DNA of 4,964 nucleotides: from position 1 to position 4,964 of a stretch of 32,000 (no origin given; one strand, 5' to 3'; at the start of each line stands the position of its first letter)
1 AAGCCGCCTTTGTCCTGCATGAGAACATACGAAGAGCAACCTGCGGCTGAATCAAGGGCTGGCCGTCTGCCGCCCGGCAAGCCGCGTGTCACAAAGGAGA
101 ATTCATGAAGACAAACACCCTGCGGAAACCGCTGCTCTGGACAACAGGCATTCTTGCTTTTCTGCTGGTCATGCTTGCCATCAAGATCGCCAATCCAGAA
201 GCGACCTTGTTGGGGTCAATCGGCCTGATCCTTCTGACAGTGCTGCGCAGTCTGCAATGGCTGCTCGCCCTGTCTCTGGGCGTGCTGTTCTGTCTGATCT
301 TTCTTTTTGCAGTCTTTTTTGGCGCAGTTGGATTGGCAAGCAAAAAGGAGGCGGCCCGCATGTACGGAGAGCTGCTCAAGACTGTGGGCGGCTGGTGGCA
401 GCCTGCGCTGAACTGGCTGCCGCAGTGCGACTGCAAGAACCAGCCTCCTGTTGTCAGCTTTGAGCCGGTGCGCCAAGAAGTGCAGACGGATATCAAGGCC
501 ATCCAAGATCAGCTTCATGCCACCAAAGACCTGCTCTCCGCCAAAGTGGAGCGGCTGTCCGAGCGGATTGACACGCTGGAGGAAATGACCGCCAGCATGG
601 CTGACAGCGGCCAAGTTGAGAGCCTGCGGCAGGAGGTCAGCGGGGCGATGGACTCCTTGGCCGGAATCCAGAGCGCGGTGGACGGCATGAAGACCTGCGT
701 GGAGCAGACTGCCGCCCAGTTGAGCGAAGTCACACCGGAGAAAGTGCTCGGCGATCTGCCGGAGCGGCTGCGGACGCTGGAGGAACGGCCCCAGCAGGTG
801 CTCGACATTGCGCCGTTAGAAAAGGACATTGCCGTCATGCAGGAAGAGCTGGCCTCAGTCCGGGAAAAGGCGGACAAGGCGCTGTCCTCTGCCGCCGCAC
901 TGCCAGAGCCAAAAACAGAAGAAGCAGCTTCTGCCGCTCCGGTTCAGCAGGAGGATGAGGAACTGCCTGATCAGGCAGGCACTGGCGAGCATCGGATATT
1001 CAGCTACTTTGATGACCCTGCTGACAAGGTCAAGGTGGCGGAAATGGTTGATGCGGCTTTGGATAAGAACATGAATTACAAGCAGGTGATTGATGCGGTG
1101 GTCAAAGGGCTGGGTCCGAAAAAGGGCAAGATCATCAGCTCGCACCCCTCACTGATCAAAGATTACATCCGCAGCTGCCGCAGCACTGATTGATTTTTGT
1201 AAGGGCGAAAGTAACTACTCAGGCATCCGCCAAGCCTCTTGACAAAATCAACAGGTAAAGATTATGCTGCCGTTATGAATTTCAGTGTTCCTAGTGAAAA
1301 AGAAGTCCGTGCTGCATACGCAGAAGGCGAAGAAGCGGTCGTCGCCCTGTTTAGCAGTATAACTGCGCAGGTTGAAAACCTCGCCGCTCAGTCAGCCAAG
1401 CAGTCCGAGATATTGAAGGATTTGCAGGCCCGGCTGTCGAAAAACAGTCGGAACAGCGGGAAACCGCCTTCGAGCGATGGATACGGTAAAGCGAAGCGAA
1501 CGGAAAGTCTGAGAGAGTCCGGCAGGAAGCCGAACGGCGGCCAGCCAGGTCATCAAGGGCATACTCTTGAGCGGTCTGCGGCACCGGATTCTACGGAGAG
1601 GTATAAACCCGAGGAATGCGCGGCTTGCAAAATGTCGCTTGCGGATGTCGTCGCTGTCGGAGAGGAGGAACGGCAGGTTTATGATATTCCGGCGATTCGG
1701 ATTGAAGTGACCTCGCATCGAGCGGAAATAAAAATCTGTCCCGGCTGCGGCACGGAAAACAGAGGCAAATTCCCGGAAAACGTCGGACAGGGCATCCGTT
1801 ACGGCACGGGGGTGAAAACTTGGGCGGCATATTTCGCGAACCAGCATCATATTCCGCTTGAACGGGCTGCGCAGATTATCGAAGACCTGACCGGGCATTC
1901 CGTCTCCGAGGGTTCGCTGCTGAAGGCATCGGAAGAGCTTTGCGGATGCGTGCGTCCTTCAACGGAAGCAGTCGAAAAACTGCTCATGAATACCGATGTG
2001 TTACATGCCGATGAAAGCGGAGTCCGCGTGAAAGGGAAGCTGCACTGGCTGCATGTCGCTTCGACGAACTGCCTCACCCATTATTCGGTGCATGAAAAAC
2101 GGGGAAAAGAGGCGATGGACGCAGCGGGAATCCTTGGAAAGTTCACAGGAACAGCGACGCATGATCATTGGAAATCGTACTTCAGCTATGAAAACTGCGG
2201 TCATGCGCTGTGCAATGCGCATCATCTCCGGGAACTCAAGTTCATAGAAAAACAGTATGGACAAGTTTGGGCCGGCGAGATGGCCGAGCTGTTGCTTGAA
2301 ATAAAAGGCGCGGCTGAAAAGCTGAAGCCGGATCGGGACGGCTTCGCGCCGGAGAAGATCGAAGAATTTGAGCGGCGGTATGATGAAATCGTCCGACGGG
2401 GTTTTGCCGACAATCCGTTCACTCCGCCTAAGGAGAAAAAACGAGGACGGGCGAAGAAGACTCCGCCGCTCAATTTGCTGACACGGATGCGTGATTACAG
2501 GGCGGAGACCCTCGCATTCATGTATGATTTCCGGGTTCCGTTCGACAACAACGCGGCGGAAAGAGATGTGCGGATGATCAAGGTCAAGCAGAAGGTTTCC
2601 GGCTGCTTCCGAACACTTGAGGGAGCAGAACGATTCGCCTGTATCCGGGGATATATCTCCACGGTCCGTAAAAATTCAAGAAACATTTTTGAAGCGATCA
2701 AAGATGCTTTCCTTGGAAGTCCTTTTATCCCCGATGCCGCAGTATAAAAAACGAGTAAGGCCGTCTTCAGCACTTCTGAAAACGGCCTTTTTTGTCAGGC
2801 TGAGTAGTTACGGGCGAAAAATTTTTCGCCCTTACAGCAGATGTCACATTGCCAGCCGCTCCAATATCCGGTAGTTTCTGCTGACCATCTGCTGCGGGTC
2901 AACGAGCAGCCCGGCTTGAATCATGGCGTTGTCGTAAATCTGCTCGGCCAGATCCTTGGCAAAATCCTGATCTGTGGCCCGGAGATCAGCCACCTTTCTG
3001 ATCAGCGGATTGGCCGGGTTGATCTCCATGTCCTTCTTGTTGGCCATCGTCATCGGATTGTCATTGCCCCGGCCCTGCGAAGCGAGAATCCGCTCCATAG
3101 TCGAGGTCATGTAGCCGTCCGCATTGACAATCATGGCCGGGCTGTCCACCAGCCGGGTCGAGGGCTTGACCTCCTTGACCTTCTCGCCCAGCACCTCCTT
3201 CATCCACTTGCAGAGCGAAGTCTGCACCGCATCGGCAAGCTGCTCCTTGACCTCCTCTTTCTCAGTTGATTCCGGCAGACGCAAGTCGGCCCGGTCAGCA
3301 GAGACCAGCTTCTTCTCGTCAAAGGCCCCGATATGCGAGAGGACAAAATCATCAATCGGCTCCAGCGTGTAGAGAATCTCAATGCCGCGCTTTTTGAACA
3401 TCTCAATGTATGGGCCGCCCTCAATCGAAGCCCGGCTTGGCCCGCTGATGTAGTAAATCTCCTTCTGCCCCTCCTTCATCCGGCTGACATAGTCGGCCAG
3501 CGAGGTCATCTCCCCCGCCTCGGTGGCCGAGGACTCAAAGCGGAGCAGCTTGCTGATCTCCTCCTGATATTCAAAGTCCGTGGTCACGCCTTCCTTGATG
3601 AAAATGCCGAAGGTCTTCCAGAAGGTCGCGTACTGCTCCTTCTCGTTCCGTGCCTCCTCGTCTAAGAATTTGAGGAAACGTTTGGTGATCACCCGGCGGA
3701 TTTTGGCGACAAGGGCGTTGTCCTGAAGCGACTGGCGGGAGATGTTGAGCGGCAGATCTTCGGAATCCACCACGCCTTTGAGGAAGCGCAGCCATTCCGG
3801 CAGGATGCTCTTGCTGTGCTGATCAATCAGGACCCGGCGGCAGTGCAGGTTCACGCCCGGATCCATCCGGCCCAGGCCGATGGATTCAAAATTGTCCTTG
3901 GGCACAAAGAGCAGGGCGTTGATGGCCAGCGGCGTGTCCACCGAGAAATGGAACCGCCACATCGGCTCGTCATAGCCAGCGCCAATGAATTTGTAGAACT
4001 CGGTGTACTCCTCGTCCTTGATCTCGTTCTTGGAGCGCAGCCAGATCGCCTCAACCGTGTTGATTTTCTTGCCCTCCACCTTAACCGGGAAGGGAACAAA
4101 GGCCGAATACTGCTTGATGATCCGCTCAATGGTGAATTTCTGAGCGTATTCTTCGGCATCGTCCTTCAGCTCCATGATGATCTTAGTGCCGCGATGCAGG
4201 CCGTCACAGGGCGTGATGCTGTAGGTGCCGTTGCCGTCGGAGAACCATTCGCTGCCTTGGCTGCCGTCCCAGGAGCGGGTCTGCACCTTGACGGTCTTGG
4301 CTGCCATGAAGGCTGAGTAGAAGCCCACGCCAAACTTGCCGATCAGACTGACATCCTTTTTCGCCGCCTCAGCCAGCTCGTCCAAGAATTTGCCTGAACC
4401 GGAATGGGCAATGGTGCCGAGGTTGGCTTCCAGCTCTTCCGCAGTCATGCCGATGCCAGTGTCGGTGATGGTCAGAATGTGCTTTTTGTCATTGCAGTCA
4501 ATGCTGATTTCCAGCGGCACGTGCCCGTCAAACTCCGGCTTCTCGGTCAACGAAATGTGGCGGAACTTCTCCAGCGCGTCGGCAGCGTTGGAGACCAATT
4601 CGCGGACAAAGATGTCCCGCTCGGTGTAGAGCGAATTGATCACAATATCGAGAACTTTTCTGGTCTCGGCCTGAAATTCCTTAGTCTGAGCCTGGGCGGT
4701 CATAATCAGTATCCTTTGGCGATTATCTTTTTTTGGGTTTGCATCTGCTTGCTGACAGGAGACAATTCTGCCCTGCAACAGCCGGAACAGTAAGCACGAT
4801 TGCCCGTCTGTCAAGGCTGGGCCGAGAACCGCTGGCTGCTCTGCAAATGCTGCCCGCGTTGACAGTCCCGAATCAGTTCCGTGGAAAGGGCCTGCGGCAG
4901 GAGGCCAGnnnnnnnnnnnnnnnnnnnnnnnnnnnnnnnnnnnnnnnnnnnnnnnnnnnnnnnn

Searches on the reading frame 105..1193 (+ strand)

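Call 22: search_protein_families(library=pfam, proteins=[window:105-1193:+], max_evalue=0.00001)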
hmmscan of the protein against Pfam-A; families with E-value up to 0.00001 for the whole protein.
window:105-1193:+ (362 aa): 1 family
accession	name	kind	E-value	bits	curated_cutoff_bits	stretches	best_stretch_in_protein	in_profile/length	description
PF07889.17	DUF1664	-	9.7e-06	26.1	34.6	1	120-201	40-119/124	Protein of unknown function (DUF1664)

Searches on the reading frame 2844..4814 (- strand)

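Call 22: search_protein_families(library=pfam, proteins=[window:2844-4814:-], max_evalue=0.00001)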
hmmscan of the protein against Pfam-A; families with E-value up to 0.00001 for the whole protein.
window:2844-4814:- (656 aa): 3 families
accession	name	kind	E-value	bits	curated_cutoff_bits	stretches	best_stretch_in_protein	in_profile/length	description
PF00183.23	HSP90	-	1.3e-123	414.2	24.4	1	247-652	78-487/518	Hsp90 protein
PF13589.12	HATPase_c_3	-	3.3e-09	37.3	25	1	70-181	7-94/137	Histidine kinase-, DNA gyrase B-, and HSP90-like ATPase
PF02518.31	HATPase_c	-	2.7e-06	28.2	26.4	1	70-173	10-85/111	Histidine kinase-, DNA gyrase B-, and HSP90-like ATPase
